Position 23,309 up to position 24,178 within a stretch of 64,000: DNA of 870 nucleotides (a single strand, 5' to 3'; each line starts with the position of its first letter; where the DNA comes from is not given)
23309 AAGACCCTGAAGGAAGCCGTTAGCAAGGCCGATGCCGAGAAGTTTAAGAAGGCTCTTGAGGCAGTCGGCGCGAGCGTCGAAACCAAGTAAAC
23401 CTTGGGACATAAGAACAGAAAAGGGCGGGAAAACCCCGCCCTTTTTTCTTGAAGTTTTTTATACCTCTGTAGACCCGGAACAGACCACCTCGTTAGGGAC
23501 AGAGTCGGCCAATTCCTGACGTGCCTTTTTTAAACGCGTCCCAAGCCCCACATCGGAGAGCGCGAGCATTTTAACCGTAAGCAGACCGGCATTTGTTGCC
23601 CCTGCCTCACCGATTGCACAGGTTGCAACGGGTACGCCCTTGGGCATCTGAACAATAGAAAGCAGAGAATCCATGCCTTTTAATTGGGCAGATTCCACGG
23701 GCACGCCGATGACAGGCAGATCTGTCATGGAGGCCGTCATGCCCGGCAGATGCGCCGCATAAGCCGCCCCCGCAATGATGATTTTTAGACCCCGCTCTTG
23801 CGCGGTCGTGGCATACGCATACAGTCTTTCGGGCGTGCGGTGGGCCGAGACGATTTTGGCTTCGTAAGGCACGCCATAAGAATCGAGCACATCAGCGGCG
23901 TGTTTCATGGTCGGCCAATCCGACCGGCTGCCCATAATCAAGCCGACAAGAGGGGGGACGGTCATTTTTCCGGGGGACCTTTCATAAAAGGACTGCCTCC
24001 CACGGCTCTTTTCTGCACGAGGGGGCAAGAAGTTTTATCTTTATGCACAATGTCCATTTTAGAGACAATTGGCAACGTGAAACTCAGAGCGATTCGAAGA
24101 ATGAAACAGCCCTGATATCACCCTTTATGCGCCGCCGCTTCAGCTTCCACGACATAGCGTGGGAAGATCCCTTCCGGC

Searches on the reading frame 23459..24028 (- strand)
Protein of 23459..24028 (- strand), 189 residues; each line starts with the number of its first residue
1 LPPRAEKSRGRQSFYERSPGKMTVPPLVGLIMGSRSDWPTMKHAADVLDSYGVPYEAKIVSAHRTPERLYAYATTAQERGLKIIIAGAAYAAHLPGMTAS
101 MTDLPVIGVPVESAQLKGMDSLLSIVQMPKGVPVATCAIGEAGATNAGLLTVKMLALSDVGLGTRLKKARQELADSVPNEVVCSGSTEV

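Call 60: search_protein_families(library=pfam, proteins=[window:23459-24028:-], max_evalue=0.00001)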
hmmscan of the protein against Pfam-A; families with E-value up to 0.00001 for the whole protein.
window:23459-24028:- (189 aa): 1 family
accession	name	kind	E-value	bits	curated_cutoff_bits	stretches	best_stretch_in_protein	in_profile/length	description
PF00731.26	AIRC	-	1.6e-61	206.6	30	1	28-174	2-146/148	AIR carboxylase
